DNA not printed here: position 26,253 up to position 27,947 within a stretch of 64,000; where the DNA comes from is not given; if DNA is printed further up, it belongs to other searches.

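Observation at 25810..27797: Two extra genes trail the DruE-like helicase; one carries an RNxxxH HEPN-like motif and a coiled coil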

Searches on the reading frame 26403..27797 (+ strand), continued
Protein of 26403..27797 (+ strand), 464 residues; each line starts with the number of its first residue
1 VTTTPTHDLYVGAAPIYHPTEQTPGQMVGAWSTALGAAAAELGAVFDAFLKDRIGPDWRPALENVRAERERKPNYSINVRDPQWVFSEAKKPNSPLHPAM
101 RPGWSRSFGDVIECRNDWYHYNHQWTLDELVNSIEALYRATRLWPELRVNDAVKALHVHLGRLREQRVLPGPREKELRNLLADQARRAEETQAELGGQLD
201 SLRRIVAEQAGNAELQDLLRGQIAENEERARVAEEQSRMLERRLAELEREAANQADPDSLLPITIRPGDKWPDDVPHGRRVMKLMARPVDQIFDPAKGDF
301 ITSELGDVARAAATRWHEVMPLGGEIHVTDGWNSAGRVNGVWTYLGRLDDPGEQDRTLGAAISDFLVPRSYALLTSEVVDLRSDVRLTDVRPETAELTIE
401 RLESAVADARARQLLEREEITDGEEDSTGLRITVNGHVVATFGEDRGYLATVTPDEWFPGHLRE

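Call 60: find_related_loci(query=A5, collection=metagenome_contigs, flank=10000)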
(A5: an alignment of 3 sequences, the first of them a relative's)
Query A5 (464 aa) in metagenome_contigs; peptide patterns used: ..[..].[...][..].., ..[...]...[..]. (x = any residue, [..] = any of these).
123 stretches matched a pattern, but none encodes a relative of the query by tblastn (E <= 1e-3).

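Call 68: search_protein_families(library=pfam, alignment_id=A2, max_evalue=1)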
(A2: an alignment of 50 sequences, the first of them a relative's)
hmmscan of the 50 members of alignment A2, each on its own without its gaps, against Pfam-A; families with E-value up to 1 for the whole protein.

A. member 1, P0001 (464 aa): 2 families
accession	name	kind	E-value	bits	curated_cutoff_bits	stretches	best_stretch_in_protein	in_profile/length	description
PF03285.20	Paralemmin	-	0.02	14.8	27.3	1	210-259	43-92/333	Paralemmin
PF21037.2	CCDC138_cc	-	0.4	11.2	27.1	1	214-250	15-51/59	Coiled-coil-domain-containing protein 138, coiled-coil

B. families by the number of members that match (of 50 scanned): 116 families (the first 25 are shown)
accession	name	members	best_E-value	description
PF18731.6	HEPN_Swt1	8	0.00053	Swt1-like HEPN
PF13472.12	Lipase_GDSL_2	4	0.0063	GDSL-like Lipase/Acylhydrolase family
PF04632.18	FUSC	3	0.034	Fusaric acid resistance protein family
PF04102.17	SlyX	2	0.00033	SlyX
PF05262.16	Borrelia_P83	2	0.0049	Borrelia P83/100 protein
PF10186.14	ATG14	2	0.019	Vacuolar sorting 38 and autophagy-related subunit 14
PF11727.13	ISG65-75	2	0.03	Invariant surface glycoprotein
PF08702.15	Fib_alpha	2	0.05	Fibrinogen alpha/beta chain family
PF00261.25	Tropomyosin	2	0.058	Tropomyosin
PF05557.18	MAD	2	0.06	Mitotic checkpoint protein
PF06810.17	Phage_scaffold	2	0.14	Phage capsid assembly scaffolding protein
PF03961.19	FapA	2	0.21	Flagellar Assembly Protein A beta solenoid domain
PF05266.19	DUF724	2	0.24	Protein of unknown function (DUF724)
PF08614.16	ATG16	2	0.28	Autophagy protein 16 (ATG16)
PF02050.21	FliJ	1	0.00049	Flagellar FliJ protein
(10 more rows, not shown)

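Call 69: search_protein_families(library=pfam, proteins=[P0041, P0048, P0058, P0059, P0042, P0047, P0049, P0051, P0054, P0039], max_evalue=1)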
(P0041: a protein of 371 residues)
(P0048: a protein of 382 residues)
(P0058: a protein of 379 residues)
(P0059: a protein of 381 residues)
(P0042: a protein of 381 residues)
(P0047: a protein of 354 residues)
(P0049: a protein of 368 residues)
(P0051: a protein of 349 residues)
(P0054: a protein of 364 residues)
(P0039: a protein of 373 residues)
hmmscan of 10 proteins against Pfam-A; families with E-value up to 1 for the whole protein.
P0041 (371 aa): 1 family
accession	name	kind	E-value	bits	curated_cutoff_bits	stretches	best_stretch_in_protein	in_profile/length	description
PF18731.6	HEPN_Swt1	-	0.03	15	27.5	1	26-119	3-97/115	Swt1-like HEPN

P0048 (382 aa): 1 family
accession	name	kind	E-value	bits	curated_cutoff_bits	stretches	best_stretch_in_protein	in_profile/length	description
PF11343.13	DUF3145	-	0.22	11.6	25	1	34-65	121-152/156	Protein of unknown function (DUF3145)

P0058 (379 aa): 9 families
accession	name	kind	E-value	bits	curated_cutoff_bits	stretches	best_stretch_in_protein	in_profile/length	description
PF02050.21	FliJ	-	0.00049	20.8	28.4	1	182-249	8-80/123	Flagellar FliJ protein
PF19353.4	DUF5930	-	0.0034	16.9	27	1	176-250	110-183/320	Family of unknown function (DUF5930)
PF05811.18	DUF842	-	0.034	14.3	25.1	1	199-286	40-124/131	Eukaryotic protein of unknown function (DUF842)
PF22790.2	YkoP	-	0.14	11.8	27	1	218-275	53-110/183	YkoP domain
PF05667.16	CCDC22_CC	-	0.16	11.6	39.2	1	149-294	171-305/477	CCDC22 protein coiled-coil region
PF10186.14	ATG14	-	0.18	11.3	33.2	1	165-261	19-116/347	Vacuolar sorting 38 and autophagy-related subunit 14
PF20492.3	ERM_helical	-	0.48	10.9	40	1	164-246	26-108/120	Ezrin/radixin/moesin, alpha-helical domain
PF05266.19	DUF724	-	0.63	10.3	38.4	1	166-268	76-177/188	Protein of unknown function (DUF724)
PF08614.16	ATG16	-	0.83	10.2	33.7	1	164-244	101-181/200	Autophagy protein 16 (ATG16)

P0059 (381 aa): 4 families
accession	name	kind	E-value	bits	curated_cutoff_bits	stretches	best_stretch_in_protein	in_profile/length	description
PF18731.6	HEPN_Swt1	-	0.053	14.3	27.5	1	29-125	2-104/115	Swt1-like HEPN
PF13167.11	GTP-bdg_N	-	0.06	14.4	25.4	1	176-253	2-78/89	GTP-binding GTPase N-terminal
PF14203.11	TTRAP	-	0.29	11.8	27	1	220-262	14-57/62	Putative transposon-transfer assisting protein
PF15745.10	AP1AR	-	0.58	10.1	27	1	179-269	42-133/276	AP-1 complex-associated regulatory protein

P0042 (381 aa): 1 family
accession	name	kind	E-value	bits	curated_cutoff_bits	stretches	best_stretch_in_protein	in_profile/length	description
PF24770.2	Ig-CFAP74_2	-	0.25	12.2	27.4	1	190-304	34-141/185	CFAP74 second Ig-like domain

P0047 (354 aa): 1 family
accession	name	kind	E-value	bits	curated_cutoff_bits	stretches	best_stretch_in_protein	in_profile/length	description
PF18731.6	HEPN_Swt1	-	0.0013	19.4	27.5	1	23-133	2-114/115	Swt1-like HEPN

P0049 (368 aa): 1 family
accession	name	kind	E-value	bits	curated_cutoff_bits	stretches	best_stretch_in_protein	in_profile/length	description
PF20185.3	DUF6548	-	0.005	17.2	27.3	1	85-127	43-86/164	Family of unknown function (DUF6548)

P0051 (349 aa): 1 family
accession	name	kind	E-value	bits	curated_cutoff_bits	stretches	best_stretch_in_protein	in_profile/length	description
PF18731.6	HEPN_Swt1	-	0.00073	20.2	27.5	1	26-136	3-115/115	Swt1-like HEPN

P0054 (364 aa): 1 family
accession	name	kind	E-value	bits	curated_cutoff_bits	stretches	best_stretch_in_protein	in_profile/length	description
PF18731.6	HEPN_Swt1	-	0.017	15.8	27.5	1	24-118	3-97/115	Swt1-like HEPN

P0039 (373 aa): 1 family
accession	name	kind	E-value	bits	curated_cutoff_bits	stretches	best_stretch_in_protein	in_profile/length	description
PF16816.10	DotD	-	0.16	12.6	27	1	108-197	14-106/121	DotD protein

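Call 71: fold_search(model_id=the predicted structure, library=pdb)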
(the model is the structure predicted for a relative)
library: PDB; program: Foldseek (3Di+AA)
matches with E <= 10: 197; with E <= 0.001: 0
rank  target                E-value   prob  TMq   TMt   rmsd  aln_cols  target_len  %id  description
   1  8fbo_A                2.1e-01  0.57  0.13  0.23  18.1       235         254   13  Improving the secretion of designed protein assemblies through negative design of cryptic transmembrane domains (released 2023-03-22)
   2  8t46_B                7.0e-01  0.05  0.12  0.10  29.0       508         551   12  Transporter associated with antigen processing (TAP) in the apo state (released 2024-06-12)
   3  9ejk_A                8.5e-01  0.04  0.07  0.05  16.9       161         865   14  Lgl2 bound to the aPKCiota-Par6b complex in nucleotide-free form. Head sub-complex region subtracted (released 2025-07-02)
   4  8t4h_B                9.4e-01  0.05  0.12  0.11  31.9       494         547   12  Transporter associated with antigen processing (TAP) bound to the 8-mer peptide RRYQSTEL (released 2024-06-19)
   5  4pl0_A                1.3e+00  0.21  0.17  0.14  25.8       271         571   11  Crystal structure of the antibacterial peptide ABC transporter McjD in an outward occluded state (released 2014-06-18)
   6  7met_A                1.4e+00  0.05  0.09  0.07  26.9       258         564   14  A. baumannii MsbA in complex with TBT1 decoupler (released 2021-10-06)
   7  6p6i_B                1.4e+00  0.04  0.12  0.10  29.0       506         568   12  Structure of YbtPQ importer (released 2020-03-04)
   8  6uzl_A                1.5e+00  0.15  0.16  0.14  23.2       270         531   12  Cryo-EM structure of nucleotide-free MsbA reconstituted into peptidiscs, conformation 2 (released 2020-03-04)
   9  7rro_B8               1.6e+00  0.10  0.14  0.16  29.7       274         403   18  Structure of the 48-nm repeat doublet microtubule from bovine tracheal cilia (released 2021-10-27)
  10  7rro_D3               1.6e+00  0.06  0.11  0.14  30.6       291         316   17  Structure of the 48-nm repeat doublet microtubule from bovine tracheal cilia (released 2021-10-27)
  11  7rto_B                1.7e+00  0.08  0.12  0.16  28.6       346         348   10  Cryo-EM structure of bluetongue virus capsid protein VP5 at low endosomal pH intermediate state 2 (released 2021-11-03)
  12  8to0_Ad               1.7e+00  0.06  0.12  0.16  30.3       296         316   14  48-nm repeating structure of doublets from mouse sperm flagella (released 2023-11-01)
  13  7zdb_D                1.7e+00  0.03  0.12  0.10  29.1       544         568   12  IF(heme/bound) conformation of CydDC in ADP+Pi(CydC)/ATP(CydD) bound state (Dataset-2) (released 2023-04-19)
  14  4s0f_A                1.8e+00  0.20  0.16  0.13  26.2       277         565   13  Crystal structure of the peptidase-containing ABC transporter PCAT1 E648Q mutant complexed with ATPgS in an occluded c (released 2015-07-22)
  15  6par_F                1.9e+00  0.08  0.13  0.11  25.3       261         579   14  Structure of a bacterial Atm1-family ABC exporter with MgAMPPNP bound (released 2020-06-24)
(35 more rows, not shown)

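Call 83: find_encoding_contigs(protein=P0047, flank=10000, max_places=5)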
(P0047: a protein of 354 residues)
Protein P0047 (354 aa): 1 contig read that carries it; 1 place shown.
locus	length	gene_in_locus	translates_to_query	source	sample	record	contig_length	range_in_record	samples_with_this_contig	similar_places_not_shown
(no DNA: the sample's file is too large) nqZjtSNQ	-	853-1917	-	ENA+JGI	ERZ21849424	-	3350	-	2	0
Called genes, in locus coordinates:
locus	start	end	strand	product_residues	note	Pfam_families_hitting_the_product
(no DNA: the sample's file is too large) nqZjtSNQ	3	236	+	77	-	?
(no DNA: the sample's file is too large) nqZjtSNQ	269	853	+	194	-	-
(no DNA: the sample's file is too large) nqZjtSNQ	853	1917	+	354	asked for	-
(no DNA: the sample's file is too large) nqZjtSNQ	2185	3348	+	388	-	?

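Call 84: find_encoding_contigs(protein=P0058, flank=10000, max_places=4)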
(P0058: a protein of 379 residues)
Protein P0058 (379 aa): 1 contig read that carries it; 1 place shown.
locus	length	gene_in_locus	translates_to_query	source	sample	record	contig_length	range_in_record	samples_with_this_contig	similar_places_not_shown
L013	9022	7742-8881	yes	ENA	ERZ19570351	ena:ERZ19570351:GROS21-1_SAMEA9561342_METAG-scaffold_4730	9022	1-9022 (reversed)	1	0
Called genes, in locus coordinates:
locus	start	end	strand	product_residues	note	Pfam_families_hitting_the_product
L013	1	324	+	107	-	?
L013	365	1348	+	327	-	-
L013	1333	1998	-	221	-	-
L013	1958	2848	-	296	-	PF01555:N6_N4_Mtase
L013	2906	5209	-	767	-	-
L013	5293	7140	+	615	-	PF03235:GmrSD_N, PF07510:GmrSD_C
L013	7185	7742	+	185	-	-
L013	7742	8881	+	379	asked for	-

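Call 92: find_encoding_contigs(protein=P0029, flank=10000, max_places=4)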
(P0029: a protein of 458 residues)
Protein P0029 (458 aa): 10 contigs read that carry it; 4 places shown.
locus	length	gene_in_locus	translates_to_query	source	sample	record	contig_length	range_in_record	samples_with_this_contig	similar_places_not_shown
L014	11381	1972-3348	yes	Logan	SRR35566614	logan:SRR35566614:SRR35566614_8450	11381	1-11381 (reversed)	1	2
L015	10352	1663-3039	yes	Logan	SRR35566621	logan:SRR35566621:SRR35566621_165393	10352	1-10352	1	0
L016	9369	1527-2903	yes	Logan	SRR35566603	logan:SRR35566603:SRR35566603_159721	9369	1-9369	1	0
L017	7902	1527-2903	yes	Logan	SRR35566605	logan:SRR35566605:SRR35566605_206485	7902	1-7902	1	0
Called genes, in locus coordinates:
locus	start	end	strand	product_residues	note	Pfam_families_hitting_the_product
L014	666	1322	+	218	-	-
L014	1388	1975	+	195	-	-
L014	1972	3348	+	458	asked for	-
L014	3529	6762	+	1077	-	PF13091:PLDc_2, PF09565:RE_NgoFVII (weak), PF00176:SNF2-rel_dom, PF00270:DEAD (faint), PF04851:ResIII (faint), PF00271:Helicase_C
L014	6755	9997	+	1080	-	PF02384:N6_Mtase (faint), PF20473:MmeI_Mtase, PF07669:Eco57I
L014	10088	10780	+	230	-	-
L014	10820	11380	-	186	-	?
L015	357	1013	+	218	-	-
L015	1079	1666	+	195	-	-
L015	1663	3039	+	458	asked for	-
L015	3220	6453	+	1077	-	PF13091:PLDc_2, PF09565:RE_NgoFVII (weak), PF00176:SNF2-rel_dom, PF00270:DEAD (faint), PF04851:ResIII (faint), PF00271:Helicase_C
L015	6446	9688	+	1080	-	PF02384:N6_Mtase (faint), PF20473:MmeI_Mtase, PF07669:Eco57I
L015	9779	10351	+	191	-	?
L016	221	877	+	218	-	-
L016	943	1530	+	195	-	-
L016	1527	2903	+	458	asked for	-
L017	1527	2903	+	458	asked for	-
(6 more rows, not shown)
